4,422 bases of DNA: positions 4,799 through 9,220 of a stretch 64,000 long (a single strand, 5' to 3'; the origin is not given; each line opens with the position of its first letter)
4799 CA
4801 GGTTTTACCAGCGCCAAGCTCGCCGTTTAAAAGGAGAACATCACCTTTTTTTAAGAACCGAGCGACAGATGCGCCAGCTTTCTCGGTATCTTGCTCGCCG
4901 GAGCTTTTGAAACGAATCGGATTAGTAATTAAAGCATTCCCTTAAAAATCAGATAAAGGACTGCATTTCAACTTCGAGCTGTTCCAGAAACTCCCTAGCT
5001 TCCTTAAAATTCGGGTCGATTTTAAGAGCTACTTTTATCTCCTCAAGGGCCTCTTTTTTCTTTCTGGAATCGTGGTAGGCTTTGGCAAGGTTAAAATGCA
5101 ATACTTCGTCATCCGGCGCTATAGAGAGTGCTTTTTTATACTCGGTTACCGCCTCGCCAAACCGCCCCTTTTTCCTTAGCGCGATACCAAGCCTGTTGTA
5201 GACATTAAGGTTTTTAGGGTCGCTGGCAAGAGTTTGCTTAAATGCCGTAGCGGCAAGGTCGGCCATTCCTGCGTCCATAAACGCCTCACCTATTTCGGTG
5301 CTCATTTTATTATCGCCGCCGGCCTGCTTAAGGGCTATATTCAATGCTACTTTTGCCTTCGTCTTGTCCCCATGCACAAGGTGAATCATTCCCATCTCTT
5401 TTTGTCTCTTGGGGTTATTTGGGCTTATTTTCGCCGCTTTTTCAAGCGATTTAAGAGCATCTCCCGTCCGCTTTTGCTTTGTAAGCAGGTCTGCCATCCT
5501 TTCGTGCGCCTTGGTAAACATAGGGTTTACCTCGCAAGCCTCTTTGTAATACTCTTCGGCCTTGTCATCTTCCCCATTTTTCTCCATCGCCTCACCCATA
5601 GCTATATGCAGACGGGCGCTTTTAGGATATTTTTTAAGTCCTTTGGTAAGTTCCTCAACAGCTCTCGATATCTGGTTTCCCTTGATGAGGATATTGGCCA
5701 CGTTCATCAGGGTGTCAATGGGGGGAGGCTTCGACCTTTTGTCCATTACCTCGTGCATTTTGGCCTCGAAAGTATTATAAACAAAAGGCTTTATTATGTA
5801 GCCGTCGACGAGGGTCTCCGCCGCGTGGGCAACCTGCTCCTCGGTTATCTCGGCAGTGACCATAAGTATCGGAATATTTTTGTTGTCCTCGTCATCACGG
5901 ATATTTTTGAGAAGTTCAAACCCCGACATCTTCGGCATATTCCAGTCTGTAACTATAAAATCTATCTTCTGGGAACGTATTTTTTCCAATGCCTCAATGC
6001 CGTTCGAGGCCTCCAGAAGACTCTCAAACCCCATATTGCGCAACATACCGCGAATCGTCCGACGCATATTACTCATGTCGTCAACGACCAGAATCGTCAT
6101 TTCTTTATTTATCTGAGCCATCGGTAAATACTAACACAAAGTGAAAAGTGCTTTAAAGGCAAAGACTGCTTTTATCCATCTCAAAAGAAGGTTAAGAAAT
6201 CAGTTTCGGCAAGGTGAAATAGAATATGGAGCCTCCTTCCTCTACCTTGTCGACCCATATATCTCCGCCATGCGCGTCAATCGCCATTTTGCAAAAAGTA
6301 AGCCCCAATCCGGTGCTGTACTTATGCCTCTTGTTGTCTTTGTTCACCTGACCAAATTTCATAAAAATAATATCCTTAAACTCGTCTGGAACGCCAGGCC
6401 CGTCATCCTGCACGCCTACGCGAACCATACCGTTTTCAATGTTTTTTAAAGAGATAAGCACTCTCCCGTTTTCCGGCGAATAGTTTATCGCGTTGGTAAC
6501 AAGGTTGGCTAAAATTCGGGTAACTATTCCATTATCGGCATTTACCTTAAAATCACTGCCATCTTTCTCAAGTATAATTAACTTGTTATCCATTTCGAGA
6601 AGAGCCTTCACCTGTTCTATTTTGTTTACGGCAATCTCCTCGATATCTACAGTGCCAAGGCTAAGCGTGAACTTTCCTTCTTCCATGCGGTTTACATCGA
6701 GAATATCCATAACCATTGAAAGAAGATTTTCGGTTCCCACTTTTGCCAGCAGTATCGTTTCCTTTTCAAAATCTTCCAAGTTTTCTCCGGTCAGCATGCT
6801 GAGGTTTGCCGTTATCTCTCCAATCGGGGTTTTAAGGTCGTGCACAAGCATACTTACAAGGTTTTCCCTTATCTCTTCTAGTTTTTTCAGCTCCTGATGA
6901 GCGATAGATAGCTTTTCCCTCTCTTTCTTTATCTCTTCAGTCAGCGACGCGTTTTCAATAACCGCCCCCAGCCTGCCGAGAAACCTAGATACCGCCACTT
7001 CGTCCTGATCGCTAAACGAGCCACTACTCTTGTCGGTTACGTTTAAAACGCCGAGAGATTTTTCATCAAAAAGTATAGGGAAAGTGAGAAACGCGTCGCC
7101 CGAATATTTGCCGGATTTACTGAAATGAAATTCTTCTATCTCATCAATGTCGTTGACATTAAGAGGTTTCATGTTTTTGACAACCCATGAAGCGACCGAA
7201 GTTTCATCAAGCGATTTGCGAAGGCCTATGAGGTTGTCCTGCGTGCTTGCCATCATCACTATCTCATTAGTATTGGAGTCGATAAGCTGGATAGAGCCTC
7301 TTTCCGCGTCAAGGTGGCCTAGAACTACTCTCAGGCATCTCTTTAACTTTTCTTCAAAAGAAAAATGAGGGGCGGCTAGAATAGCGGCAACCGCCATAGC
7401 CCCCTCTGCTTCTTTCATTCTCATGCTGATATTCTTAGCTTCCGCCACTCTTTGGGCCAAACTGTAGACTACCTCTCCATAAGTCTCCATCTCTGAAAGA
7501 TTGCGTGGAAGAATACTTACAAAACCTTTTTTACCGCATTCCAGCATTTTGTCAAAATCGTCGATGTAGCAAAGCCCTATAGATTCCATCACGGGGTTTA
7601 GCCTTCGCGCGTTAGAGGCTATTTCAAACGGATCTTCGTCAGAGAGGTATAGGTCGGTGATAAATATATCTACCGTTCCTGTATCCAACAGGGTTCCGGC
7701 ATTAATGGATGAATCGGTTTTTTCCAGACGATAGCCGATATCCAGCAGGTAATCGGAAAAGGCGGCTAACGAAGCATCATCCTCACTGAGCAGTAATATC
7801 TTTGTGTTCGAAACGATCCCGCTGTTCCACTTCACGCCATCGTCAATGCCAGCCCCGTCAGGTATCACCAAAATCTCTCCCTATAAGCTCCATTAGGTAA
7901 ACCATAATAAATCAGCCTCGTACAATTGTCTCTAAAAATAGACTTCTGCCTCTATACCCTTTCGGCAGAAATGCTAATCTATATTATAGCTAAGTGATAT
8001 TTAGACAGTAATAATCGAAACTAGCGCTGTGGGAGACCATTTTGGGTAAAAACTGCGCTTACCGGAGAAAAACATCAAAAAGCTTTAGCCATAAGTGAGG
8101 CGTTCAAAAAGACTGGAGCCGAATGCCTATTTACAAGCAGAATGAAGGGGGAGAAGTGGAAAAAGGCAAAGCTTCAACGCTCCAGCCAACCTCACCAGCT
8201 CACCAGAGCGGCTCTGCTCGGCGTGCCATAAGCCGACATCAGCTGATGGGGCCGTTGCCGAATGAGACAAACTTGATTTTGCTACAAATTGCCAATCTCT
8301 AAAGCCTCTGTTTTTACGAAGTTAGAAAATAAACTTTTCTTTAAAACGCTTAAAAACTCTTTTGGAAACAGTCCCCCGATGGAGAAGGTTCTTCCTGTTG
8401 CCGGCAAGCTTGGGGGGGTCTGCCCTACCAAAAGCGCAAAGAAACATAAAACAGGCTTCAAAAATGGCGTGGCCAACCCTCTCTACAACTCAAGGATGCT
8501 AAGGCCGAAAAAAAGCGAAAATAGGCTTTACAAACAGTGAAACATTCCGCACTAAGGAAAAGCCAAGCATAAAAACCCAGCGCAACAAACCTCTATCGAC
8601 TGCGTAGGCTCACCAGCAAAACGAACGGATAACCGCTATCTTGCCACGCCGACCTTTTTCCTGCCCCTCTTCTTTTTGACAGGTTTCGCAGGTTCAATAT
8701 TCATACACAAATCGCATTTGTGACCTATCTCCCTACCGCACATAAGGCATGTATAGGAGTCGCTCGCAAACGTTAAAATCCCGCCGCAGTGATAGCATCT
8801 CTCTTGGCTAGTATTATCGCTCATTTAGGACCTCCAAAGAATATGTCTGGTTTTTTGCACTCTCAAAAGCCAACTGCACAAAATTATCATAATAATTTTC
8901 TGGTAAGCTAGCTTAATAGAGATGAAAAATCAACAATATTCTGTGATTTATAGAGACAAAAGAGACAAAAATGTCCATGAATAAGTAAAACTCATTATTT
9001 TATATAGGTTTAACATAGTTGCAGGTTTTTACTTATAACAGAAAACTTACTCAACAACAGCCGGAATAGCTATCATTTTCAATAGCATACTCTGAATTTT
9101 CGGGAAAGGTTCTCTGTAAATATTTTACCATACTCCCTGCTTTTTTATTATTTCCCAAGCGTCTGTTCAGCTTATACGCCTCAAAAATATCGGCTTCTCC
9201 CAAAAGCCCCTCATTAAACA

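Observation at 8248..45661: Six same-orientation copies of a ~130 bp MITE/REP-like element with 12-bp terminal inverted repeats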

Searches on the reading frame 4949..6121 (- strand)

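Call 58: search_protein_families(library=pfam, max_evalue=0.00001, proteins=[window:4949-6121:-])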
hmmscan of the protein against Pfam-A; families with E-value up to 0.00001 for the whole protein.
window:4949-6121:- (390 aa): 19 families
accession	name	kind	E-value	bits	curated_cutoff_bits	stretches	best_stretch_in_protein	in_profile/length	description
PF07719.23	TPR_2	-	6.4e-37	123.1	27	1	307-338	3-34/34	Tetratricopeptide repeat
PF13414.12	TPR_11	-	1.6e-28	98.6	26.8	1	314-350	3-39/42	TPR repeat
PF00515.34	TPR_1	-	2.4e-27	94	27.8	1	307-338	3-34/34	Tetratricopeptide repeat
PF14559.12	TPR_19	-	2.4e-26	92.3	25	1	316-382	2-68/68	Tetratricopeptide repeat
PF00072.30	Response_reg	-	9.4e-26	90.6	30.2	1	10-117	1-105/111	Response regulator receiver domain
PF13428.12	TPR_14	-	1.2e-25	87.8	23.5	0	307-348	3-44/44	Tetratricopeptide repeat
PF13432.12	TPR_16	-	2.2e-22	79.5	32.7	1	277-338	3-64/65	Tetratricopeptide repeat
PF13181.12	TPR_8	-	3.3e-22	77.1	25.7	0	306-338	2-34/34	Tetratricopeptide repeat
PF13431.12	TPR_17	-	7.8e-21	73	24.4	0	293-325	1-33/34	Tetratricopeptide repeat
PF13424.12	TPR_12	-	1.6e-15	57.5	30.1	1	306-369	4-75/77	Tetratricopeptide repeat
PF13174.12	TPR_6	-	2.5e-12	47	26.3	0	136-168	1-33/33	Tetratricopeptide repeat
PF13176.12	TPR_7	-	2.8e-12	46.1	27.9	0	309-339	3-33/36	Tetratricopeptide repeat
PF24575.1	TPR_Slam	-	4e-11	43.7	35.2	0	312-360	54-102/104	Surface lipoprotein assembly modifier, N-terminal TPR repeats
PF14561.12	TPR_20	-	1.6e-10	41.6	25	0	324-375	7-60/90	Tetratricopeptide repeat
PF25063.1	ARM_TT21_C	-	3e-09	37.5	35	0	276-376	100-201/209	Tetratricopeptide repeat protein 21 C-terminal ARM domain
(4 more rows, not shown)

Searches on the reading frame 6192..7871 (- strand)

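Call 10: search_protein_families(library=pfam, proteins=[window:6192-7871:-])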
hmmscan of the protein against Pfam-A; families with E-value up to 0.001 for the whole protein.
window:6192-7871:- (559 aa): 6 families
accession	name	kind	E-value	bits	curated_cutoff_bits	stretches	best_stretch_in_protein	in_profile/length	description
PF02518.31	HATPase_c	-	4.5e-24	85.5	26.4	1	449-556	5-109/111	Histidine kinase-, DNA gyrase B-, and HSP90-like ATPase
PF13185.12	GAF_2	-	1e-10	42.4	28.6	1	172-305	4-135/136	GAF domain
PF01590.32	GAF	-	1.6e-08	35.6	22.4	1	173-302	3-130/133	GAF domain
PF00512.31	HisKA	-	1.6e-07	31.7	26.9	1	335-399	2-66/66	His Kinase A (phospho-acceptor) domain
PF13492.12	GAF_3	-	0.00012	22.9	27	0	172-307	2-129/129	GAF domain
PF13589.12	HATPase_c_3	-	0.00076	20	25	0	452-526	5-79/137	Histidine kinase-, DNA gyrase B-, and HSP90-like ATPase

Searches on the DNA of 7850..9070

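Call 55: search_rna_families(source=window, start=7850, end=9070, threshold=evalue, max_evalue=5)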
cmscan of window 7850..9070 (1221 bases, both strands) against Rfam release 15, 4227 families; matches with E-value up to 5: 0.
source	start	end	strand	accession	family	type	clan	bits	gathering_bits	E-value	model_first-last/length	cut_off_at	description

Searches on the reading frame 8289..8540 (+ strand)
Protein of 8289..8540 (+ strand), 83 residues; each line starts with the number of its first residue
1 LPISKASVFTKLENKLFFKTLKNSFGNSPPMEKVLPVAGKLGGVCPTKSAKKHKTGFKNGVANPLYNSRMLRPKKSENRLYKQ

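Call 61: search_protein_families(library=pfam, max_evalue=0.00001, proteins=[window:8289-8540:+])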
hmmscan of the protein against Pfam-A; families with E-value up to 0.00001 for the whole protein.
window:8289-8540:+ (83 aa): 0 families
